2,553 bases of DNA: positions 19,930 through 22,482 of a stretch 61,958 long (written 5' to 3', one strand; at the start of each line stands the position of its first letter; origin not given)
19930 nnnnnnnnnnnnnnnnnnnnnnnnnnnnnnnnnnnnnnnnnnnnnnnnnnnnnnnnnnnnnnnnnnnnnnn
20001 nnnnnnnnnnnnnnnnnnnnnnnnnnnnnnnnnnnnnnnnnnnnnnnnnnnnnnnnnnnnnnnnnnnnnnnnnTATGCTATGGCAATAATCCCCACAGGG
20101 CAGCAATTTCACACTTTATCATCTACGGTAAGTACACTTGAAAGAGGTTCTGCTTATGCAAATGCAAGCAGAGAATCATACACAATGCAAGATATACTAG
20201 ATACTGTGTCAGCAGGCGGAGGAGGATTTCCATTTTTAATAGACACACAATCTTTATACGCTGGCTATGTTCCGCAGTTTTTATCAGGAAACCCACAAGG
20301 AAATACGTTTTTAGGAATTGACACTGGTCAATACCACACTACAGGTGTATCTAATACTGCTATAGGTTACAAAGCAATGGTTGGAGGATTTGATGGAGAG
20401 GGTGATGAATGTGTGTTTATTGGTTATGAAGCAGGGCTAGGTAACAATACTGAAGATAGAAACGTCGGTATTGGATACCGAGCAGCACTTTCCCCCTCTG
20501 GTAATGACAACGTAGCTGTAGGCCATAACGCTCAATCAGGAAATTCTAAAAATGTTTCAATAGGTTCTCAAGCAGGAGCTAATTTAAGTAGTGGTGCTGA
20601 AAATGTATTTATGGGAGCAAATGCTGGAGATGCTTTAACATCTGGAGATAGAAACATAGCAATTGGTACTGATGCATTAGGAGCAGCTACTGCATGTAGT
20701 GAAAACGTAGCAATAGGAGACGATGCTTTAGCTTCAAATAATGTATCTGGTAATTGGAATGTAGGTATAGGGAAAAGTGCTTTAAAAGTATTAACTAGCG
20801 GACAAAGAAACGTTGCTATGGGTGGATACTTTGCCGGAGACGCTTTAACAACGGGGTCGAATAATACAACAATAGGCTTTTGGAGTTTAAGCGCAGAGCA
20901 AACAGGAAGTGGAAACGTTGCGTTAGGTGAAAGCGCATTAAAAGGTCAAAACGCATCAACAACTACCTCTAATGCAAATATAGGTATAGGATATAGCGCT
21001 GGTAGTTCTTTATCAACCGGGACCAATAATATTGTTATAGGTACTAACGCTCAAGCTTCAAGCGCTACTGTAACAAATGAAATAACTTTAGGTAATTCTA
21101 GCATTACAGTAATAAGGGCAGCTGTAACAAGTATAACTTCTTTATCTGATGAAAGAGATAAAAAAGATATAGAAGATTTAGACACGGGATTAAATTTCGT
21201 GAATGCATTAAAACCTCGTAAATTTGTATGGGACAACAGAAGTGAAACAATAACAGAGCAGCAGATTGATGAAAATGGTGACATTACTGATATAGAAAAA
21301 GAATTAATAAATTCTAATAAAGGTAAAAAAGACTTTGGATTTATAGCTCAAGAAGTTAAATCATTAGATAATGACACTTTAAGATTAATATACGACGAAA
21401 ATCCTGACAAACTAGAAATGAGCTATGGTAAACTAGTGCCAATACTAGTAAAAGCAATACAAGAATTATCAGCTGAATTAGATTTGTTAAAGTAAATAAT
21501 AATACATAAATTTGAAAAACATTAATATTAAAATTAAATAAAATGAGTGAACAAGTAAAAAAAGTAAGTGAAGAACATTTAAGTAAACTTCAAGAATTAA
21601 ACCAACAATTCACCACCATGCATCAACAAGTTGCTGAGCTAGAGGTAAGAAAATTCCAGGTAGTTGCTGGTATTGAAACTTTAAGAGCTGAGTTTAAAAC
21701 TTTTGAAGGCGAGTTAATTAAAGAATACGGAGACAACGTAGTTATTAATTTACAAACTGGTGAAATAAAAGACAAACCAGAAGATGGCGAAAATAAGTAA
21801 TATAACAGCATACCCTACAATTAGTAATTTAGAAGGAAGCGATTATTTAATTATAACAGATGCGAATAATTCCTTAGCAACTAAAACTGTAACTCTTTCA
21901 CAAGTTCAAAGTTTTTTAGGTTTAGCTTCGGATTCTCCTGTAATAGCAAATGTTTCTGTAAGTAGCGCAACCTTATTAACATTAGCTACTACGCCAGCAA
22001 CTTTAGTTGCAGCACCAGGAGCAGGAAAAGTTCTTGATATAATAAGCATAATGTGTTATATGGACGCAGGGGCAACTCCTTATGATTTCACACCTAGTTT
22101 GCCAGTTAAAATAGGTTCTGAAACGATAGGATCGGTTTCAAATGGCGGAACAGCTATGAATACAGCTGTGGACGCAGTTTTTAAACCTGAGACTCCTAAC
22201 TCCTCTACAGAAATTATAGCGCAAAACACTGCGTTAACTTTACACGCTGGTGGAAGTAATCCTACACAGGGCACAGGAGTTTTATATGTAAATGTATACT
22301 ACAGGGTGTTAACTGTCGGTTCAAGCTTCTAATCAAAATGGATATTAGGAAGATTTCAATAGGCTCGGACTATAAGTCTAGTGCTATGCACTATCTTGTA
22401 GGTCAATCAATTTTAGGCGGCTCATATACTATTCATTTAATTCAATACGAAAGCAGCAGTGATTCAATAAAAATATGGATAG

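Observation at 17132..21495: Fibre array B: three tandem S74-chaperone fibres with evidence of recent gene conversion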

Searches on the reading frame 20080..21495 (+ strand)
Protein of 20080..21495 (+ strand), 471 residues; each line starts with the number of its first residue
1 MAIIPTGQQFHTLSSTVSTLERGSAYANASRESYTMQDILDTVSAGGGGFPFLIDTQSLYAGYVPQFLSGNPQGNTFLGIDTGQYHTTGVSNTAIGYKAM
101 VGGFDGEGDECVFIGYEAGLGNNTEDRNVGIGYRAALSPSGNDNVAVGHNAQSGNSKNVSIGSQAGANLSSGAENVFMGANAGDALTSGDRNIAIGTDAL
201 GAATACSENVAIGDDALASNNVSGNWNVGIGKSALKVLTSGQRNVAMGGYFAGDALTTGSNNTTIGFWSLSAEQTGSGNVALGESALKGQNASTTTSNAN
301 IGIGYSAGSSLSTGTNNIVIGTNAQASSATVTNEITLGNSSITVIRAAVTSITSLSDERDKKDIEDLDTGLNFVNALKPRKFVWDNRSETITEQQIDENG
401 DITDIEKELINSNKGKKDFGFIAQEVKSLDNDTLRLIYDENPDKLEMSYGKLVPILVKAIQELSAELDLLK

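Call 3: search_protein_families(library=pfam, proteins=[window:20080-21495:+], max_evalue=0.01)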
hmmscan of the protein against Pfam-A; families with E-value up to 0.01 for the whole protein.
window:20080-21495:+ (471 aa): 1 family
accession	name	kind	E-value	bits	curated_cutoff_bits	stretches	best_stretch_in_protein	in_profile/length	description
PF13884.11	Peptidase_S74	-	2.6e-09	37.7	22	1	356-428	1-51/58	Chaperone of endosialidase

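Call 14: search_dna_similar(query=window:20080-21495:+, collection=phages, mode=protein, max_rows=25)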
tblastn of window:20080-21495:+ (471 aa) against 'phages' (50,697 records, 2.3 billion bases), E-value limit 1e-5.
Records with a match: 64; places in all: 110; records where one place covers at least 80% of the query: 17.
Best place of each record, by identity: <60% 64.
By first word of the organism name: Bacillus 20; Escherichia 6; Staphylococcus 5; Cyanophage 5; Prochlorococcus 4; Pelagibacter 3; Roseobacter 3; Caudoviricetes 3; Marine 2; Lactococcus 2; and 10 more.
By host as written in the record: - 9; Bacillus subtilis BEST7003 6; Bacillus subtilis 5; Synechococcus 5; Bacillus megaterium 4; Escherichia coli 4; Candidatus Pelagibacter sp. HTCC7211 2; Bacillus subtilis Delta6 2; and 24 more.
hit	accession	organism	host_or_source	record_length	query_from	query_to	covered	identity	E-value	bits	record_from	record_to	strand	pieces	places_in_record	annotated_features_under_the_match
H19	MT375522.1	Methylophilales phage Venkman EXVC282S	Methylophilales bacterium H5P1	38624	54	471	89%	33.9%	5e-53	197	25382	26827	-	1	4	putative FhaB-like adhesion protein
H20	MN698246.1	Pelagibacter phage HTVC112P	Candidatus Pelagibacter sp. HTCC7211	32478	75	471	84%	31.8%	9e-32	135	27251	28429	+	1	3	putative tail fiber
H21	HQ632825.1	Prochlorococcus phage P-SSM5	Prochlorococcus marinus NATL2A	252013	68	471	86%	31.0%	4e-19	160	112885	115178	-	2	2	hypothetical protein (x2)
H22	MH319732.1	Marine virus AG-345-E02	single cell amplified by WGA-X; seawater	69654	55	471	89%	29.8%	3e-20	100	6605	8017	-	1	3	record has no annotation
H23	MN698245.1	Pelagibacter phage HTVC111P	Candidatus Pelagibacter sp. HTCC7211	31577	62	471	87%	29.0%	7e-28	123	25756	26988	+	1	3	putative tail fiber protein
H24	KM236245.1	Bacillus phage Mater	Bacillus megaterium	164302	71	471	85%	29.1%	4e-16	87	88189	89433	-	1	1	tail spike protein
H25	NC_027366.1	Bacillus phage Mater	Bacillus megaterium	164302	71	471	85%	29.1%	4e-16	87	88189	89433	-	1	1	tail spike protein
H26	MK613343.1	Roseobacter phage CRP-1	Rhodobacteraceae bacterium FZCC0023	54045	75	471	84%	28.9%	7e-16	87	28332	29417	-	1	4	putative tail structural protein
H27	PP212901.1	Staphylococcus phage PT1-4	Staphylococcus gallinarum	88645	85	471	82%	29.5%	6e-18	93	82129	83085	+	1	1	hypothetical protein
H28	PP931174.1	Mammaliicoccus phage MSShimriz1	Mammaliicoccus sciuri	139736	75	471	84%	28.5%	2e-19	98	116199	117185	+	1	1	tail spike protein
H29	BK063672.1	Caudoviricetes sp. vir515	Methanosarcinales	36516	137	471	71%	33.8%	4e-36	148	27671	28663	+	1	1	virion structural protein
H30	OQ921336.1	Bacillus phage SPO1L1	Bacillus subtilis BEST7003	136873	112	470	76%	31.5%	1e-23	110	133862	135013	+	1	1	hypothetical protein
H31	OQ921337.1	Bacillus phage SPO1L2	Bacillus subtilis BEST7003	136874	112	470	76%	31.5%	1e-23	110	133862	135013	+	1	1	hypothetical protein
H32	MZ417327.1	Staphylococcus phage PG-2021_29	Staphylococcus epidermidis S414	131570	75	471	84%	28.1%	2e-18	95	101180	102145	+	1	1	record has no annotation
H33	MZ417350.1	Staphylococcus phage PG-2021_8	Staphylococcus equorum C5824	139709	75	471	84%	28.1%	2e-18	95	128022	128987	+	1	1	record has no annotation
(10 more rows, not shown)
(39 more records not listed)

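Call 30: search_solved_structures(query=window:20080-21495:+, max_evalue=0.01, show_alignments=3)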
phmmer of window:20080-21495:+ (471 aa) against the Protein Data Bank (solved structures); distinct sequences matched with E-value up to 0.01: 0.
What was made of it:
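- Tried and rejected: A single-sequence PDB search with B3 found nothing (call 30).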

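Call 34: find_homologous_proteins(query=window:20080-21495:+, max_evalue=1e-10)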
Query window:20080-21495:+ (471 aa): 3970 proteins with E <= 1e-10 among 8000 candidates; the best 120 are listed.
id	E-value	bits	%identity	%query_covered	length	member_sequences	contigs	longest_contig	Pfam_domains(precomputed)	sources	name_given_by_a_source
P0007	1.9e-289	978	97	100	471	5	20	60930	PF13884.12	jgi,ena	jgi:hypothetical protein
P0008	4.5e-264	894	89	100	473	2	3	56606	PF13884.12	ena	-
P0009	1.8e-256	869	85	100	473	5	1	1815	PF13884.12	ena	-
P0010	4.3e-235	799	88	90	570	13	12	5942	PF13884.12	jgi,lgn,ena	jgi:hypothetical protein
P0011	1.3e-215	735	79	92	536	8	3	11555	PF13884.12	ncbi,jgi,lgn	-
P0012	2.0e-109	385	39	84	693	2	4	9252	PF13884.12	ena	-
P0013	1.2e-106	376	39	85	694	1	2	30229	PF13884.12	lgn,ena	-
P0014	2.2e-105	371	44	89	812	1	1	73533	PF13884.12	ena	-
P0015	8.5e-105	370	35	92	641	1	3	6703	PF13884.12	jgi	jgi:hypothetical protein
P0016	2.5e-100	355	48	92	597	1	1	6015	PF13884.12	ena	-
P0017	6.3e-99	350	45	89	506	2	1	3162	PF13884.12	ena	-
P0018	3.9e-98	348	41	89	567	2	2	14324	PF13884.12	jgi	-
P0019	6.7e-98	347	40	84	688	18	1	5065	PF13884.12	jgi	jgi:hypothetical protein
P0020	4.0e-96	341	42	92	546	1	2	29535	PF13884.12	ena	-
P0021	6.0e-96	340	42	92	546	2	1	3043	PF13884.12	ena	-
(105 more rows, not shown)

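Call 47: predict_structure(alignment_id=A4)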
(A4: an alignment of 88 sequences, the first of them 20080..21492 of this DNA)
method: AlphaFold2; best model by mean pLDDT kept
length: 471 residues; sequences in the alignment: 88
mean_pLDDT: 75.4   pTM: 0.62
mean pLDDT of the five models: 75.4, 75.3, 73.8, 73.5, 71.9
residues with pLDDT >= 90: 109; 70-90: 189; 50-70: 126; < 50: 47
segments of 3 or more residues with pLDDT < 50: 1-23, 44-49, 292-294, 349-355, 436-439
pLDDT, mean of each block of 10 residues (from residue 1): 40 47 49 54 47 62 60 79 78 90 71 93 88 92 94 89 92 93 89 92 85 87 82 87 84 82 90 81 86 65 90 86 87 82 60 51 72 77 65 71 67 65 67 54 59 78 85 71
secondary structure, 60 per line:
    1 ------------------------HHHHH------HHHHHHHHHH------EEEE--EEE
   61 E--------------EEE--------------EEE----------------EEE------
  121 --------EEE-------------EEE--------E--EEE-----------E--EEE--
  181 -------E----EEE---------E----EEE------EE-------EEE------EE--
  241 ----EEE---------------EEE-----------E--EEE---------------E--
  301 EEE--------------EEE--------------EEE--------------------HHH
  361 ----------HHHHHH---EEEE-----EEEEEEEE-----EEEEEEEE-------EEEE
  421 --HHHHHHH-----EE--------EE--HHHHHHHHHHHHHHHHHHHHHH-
elements in order: H25-29 H36-45 E52-55 E58-61 E76-78 E93-95 E112-114 E129-131 E145-147 E159-161 E176-178 E193-195 E210-212 E228-230 E245-247 E263-265 E280-282 E301-303 E318-320 E335-337 H371-376 E380-383 E389-396 E402-409 E417-420 H423-429 H449-470
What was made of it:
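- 20080..21495 (+): B3 gene (471 aa): class-II N-module, solenoid, junction, S74 chaperone. AlphaFold2 model: pLDDT 75, solenoid at aa 70-340 (call 47).
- AlphaFold2 gives a confident solenoid at aa 70-340 (call 47).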

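Call 49: fold_search(model_id=the predicted structure, library=pdb)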
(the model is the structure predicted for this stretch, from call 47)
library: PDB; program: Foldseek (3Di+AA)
matches with E <= 10: 16; with E <= 0.001: 0
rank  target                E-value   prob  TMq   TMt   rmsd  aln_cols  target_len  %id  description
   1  7dc3_A                1.1e-01  1.00  0.16  0.47  12.3       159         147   15  Crystal structure of the MyRF ICA domain (released 2021-08-25)
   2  7dc3_B                1.5e-01  1.00  0.18  0.55   9.4       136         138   16  Crystal structure of the MyRF ICA domain (released 2021-08-25)
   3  7dc3_C                2.2e-01  1.00  0.18  0.54   9.4       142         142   16  Crystal structure of the MyRF ICA domain (released 2021-08-25)
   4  3gw6_D                1.7e+00  0.35  0.12  0.19  12.4       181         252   10  Intramolecular Chaperone (released 2010-02-02)
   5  3gw6_F                1.8e+00  0.30  0.12  0.19  11.7       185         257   10  Intramolecular Chaperone (released 2010-02-02)
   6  3gw6_A                2.3e+00  0.25  0.12  0.19  12.6       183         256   10  Intramolecular Chaperone (released 2010-02-02)
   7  3gw6_C                2.6e+00  0.21  0.11  0.19  11.9       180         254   10  Intramolecular Chaperone (released 2010-02-02)
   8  3gw6_E                2.6e+00  0.21  0.12  0.19  12.0       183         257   10  Intramolecular Chaperone (released 2010-02-02)
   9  3gw6_B                3.0e+00  0.12  0.08  0.12  13.0       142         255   10  Intramolecular Chaperone (released 2010-02-02)
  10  5dem_C                3.8e+00  0.01  0.08  0.12  15.7       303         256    9  Structure of Pseudomonas aeruginosa LpxA (released 2015-09-16)
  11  5h3f_A                4.5e+00  0.08  0.05  0.05  13.5        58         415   21  Crystal structure of mouse isocitrate dehydrogenases 2 complexed with isocitrate (released 2017-08-30)
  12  5cd4_A                7.5e+00  0.07  0.05  0.10  10.0        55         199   24  The Type IE CRISPR Cascade complex from E. coli, with two assemblies in the asymmetric unit arranged back-to-back (released 2015-08-26)
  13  4aov                  7.9e+00  0.06  0.04  0.05  14.4        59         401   12  DpIDH-NADP. The complex structures of Isocitrate dehydrogenase from Clostridium thermocellum and Desulfotalea psychrophi (released 2012-07-11)
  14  6ajc_H                8.6e+00  0.06  0.05  0.05  13.4        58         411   14  Crystal structure of Trypanosoma cruzi cytosolic isocitrate dehydrogenase in complex with NADP+, isocitrate and ca2+ (released 2019-08-28)
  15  4u7u_D                9.5e+00  0.06  0.05  0.10   9.2        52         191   23  Crystal structure of RNA-guided immune Cascade complex from E.coli (released 2014-08-27)
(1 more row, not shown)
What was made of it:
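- On Peptidase S74 / intramolecular chaperone auto-processing fibre proteins: call 49: the best PDB matches are MyRF ICA 7dc3 (probability 1.00, but E 0.1) and endoNF IMC 3gw6 (E about 2).
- Foldseek best PDB matches are ICA/IMC domains 7dc3 and 3gw6 (call 49).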

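Call 50: search_protein_families(library=pfam, proteins=[window:20080-21495:+], max_evalue=10)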
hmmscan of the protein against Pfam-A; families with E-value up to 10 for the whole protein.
window:20080-21495:+ (471 aa): 1 family
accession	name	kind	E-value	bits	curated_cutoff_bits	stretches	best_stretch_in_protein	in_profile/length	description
PF13884.11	Peptidase_S74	-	2.6e-09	37.7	22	1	356-428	1-51/58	Chaperone of endosialidase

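Call 56: fold_search(model_id=the predicted structure, library=viral)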
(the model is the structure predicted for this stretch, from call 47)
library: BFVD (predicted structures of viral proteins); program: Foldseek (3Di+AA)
matches with E <= 10: 380; with E <= 0.001: 98
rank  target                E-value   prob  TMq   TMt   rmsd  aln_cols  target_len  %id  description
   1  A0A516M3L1            2.0e-21  1.00  0.33  0.14  12.9       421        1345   36  (no name in the UniProt tables at hand)
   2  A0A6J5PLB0            1.1e-19  1.00  0.48  0.45  12.6       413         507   32  Intramolecular chaperone auto-processing domain containing protein [uncultured Caudovirales phage]
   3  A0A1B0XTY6            2.0e-19  1.00  0.42  0.40  12.2       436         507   34  (no name in the UniProt tables at hand)
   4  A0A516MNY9            4.4e-19  1.00  0.36  0.22  12.0       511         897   24  (no name in the UniProt tables at hand)
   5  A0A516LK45            5.3e-19  1.00  0.42  0.36  16.7       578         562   24  (no name in the UniProt tables at hand)
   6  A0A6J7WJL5            3.8e-18  1.00  0.40  0.27  12.5       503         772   28  Intramolecular chaperone auto-processing domain containing protein [uncultured Caudovirales phage]
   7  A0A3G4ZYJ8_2          6.0e-18  1.00  0.38  0.21  17.3       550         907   28  Peptidase S74 domain-containing protein [Gaeavirus sp.]
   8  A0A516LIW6            2.5e-17  1.00  0.36  0.23  13.5       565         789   28  (no name in the UniProt tables at hand)
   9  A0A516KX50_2          6.6e-17  1.00  0.42  0.28   9.8       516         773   26  (no name in the UniProt tables at hand)
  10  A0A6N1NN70            6.5e-16  1.00  0.54  0.31   8.5       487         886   24  Peptidase S74 domain-containing protein [Tupanvirus soda lake]
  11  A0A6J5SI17            6.5e-15  1.00  0.23  0.09  28.5       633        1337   20  Collagen triple helix repeat [uncultured Caudovirales phage]
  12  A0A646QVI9            1.0e-14  1.00  0.30  0.24  23.9       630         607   21  (no name in the UniProt tables at hand)
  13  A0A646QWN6            1.9e-14  1.00  0.34  0.21  31.3       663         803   19  (no name in the UniProt tables at hand)
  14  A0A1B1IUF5            2.3e-14  1.00  0.37  0.26  12.9       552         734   20  (no name in the UniProt tables at hand)
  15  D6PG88                2.7e-14  1.00  0.26  0.23  28.5       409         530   25  (no name in the UniProt tables at hand)
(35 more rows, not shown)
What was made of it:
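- On Peptidase S74 / intramolecular chaperone auto-processing fibre proteins: Viral library matches are strong (call 56).
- There are 98 viral matches at E<=0.001; the named top matches are mostly S74/ICA, FhaB-like or YadA-like proteins (call 56).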

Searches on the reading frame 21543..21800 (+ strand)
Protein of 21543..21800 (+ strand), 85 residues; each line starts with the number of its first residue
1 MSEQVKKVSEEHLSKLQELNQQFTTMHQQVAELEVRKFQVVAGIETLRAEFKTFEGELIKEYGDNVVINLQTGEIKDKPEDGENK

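Call 3: search_protein_families(library=pfam, proteins=[window:21543-21800:+], max_evalue=0.01)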
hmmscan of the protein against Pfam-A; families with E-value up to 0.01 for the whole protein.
window:21543-21800:+ (85 aa): 0 families

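Call 50: search_protein_families(library=pfam, proteins=[window:21543-21800:+], max_evalue=10)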
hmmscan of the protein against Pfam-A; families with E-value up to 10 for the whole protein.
window:21543-21800:+ (85 aa): 4 families
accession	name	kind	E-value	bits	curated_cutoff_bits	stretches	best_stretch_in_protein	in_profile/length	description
PF03961.19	FapA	-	0.038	14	31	1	2-68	169-236/272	Flagellar Assembly Protein A beta solenoid domain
PF20667.3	Sec10_N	-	0.043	14.4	27.4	1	1-35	29-63/118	Exocyst complex component Sec10, N-terminal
PF08650.15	DASH_Dad4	-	0.075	13.5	29.8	1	17-76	21-68/71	DASH complex subunit Dad4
PF00509.23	Hemagglutinin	-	0.16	10.8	31.8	1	3-72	378-448/550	Haemagglutinin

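Call 54: search_protein_families(library=phrogs, proteins=[window:21543-21800:+], max_evalue=0.001)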
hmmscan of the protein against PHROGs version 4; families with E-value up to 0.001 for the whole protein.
window:21543-21800:+ (85 aa): 1 family
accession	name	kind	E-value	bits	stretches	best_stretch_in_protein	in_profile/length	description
phrog_1660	-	head and packaging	0.00037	20.5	1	5-82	162-236/405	PmgS-like head morphogenesis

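Call 77: search_dna_similar(query=window:21543-21797:+, collection=phages, mode=protein, max_evalue=0.1, max_rows=15)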
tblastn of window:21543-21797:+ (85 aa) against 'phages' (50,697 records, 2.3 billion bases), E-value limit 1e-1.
No match.

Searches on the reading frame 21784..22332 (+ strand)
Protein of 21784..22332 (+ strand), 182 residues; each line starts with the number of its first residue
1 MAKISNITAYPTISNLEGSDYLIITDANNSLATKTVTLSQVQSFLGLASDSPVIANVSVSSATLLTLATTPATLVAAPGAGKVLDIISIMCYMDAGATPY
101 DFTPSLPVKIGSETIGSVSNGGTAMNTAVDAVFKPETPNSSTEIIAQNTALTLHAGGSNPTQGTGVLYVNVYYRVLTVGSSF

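Call 3: search_protein_families(library=pfam, proteins=[window:21784-22332:+], max_evalue=0.01)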
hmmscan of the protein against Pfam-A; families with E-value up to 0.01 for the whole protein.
window:21784-22332:+ (182 aa): 0 families

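Call 12: search_protein_families(library=phrogs, proteins=[window:21784-22332:+], max_evalue=0.001)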
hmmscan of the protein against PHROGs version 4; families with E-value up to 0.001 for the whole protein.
window:21784-22332:+ (182 aa): 0 families

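Call 50: search_protein_families(library=pfam, proteins=[window:21784-22332:+], max_evalue=10)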
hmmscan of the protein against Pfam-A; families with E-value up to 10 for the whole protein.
window:21784-22332:+ (182 aa): 0 families

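Call 73: search_solved_structures(query=window:21784-22332:+, max_evalue=1)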
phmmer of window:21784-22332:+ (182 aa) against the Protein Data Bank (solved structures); distinct sequences matched with E-value up to 1: 0.
